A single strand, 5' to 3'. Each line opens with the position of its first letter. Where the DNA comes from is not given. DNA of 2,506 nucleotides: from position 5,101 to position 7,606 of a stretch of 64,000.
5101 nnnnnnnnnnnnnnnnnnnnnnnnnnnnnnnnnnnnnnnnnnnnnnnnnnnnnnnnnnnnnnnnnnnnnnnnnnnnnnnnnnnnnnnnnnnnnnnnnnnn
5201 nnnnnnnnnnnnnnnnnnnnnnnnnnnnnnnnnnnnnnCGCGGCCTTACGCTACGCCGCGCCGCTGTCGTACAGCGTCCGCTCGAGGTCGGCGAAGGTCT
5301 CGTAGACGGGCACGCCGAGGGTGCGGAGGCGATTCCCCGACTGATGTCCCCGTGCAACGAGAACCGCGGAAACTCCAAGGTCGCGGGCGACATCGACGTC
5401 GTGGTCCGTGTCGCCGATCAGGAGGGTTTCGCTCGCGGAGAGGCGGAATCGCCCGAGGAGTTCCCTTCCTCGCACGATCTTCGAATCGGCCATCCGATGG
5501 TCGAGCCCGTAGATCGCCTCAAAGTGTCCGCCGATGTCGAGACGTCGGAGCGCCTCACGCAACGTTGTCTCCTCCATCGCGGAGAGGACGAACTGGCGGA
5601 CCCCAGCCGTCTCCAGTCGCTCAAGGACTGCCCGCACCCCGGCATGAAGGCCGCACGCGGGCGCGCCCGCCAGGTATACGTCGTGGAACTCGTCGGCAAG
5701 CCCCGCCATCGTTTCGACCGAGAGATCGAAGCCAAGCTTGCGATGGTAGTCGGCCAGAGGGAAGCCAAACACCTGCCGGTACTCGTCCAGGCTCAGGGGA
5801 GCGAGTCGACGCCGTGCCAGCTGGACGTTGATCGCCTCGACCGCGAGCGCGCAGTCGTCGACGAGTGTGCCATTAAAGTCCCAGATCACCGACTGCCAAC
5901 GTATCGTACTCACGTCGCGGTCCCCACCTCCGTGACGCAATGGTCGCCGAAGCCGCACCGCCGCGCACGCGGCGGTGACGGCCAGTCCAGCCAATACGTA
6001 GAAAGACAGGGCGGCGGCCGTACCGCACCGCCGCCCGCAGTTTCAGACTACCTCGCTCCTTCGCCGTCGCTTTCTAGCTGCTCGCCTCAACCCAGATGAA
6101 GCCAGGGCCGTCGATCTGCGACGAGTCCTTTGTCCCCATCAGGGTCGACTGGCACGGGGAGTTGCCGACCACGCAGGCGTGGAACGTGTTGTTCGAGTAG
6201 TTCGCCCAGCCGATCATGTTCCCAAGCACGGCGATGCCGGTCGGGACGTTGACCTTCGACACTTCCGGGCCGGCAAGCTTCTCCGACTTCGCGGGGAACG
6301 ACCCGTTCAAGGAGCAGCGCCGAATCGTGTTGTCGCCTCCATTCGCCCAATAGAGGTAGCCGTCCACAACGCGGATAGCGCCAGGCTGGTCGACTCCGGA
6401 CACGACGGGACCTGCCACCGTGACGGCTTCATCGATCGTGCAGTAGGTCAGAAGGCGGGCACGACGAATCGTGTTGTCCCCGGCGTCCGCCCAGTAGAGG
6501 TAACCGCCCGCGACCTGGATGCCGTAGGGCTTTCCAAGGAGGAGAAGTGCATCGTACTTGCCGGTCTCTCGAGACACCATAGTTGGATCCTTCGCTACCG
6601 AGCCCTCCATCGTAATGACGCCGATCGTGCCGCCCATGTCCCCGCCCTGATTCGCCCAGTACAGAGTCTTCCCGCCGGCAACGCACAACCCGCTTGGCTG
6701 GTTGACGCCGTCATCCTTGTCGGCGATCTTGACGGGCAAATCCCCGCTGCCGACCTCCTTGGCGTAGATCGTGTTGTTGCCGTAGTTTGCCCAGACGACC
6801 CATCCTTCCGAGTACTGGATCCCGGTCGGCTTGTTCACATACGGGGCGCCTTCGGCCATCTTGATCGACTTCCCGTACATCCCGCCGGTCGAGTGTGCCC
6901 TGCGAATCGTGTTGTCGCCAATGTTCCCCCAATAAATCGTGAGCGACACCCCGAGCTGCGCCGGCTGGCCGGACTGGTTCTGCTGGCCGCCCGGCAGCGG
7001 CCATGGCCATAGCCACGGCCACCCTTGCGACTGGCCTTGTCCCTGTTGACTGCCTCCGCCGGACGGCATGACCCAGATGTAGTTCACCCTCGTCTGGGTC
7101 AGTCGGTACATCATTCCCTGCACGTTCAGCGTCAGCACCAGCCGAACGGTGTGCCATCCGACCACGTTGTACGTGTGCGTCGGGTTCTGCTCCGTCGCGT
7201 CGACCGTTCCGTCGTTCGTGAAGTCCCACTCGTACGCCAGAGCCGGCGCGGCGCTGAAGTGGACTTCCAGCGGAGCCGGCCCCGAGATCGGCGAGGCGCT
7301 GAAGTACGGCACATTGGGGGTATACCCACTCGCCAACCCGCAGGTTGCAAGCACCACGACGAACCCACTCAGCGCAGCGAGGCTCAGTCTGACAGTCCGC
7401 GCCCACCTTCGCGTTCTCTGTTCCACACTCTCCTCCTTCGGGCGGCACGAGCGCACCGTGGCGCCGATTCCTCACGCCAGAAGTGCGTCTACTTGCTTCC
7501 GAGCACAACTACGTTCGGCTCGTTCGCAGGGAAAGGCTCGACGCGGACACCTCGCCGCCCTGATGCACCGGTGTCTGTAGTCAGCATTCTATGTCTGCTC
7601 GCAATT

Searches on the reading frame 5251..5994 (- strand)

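Call 28: search_protein_families(library=pfam, max_evalue=0.00001, proteins=[window:5251-5994:-])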
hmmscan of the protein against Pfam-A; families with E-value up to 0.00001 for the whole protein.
window:5251-5994:- (247 aa): 4 families
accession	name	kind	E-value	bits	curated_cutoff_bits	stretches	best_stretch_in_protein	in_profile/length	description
PF13419.12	HAD_2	-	4.2e-20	73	23.8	1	36-213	1-178/178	Haloacid dehalogenase-like hydrolase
PF00702.32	Hydrolase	-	1.2e-10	42.5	26.4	1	36-207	4-191/191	haloacid dehalogenase-like hydrolase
PF12710.13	HAD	-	6.4e-10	40.2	27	1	36-204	1-189/189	haloacid dehalogenase-like hydrolase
PF13242.12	Hydrolase_like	-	8.4e-08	32.5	22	1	178-227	12-62/75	HAD-hyrolase-like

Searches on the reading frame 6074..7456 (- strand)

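Call 28: search_protein_families(library=pfam, max_evalue=0.00001, proteins=[window:6074-7456:-])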
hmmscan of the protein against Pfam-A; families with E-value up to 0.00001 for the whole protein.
window:6074-7456:- (460 aa): 2 families
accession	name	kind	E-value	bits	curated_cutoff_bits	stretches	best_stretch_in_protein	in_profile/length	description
PF00801.26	PKD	-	6.2e-09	36.2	23.5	1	52-112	4-69/80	PKD domain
PF18911.6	PKD_4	-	2.9e-06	27.7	27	1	71-109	33-69/85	PKD domain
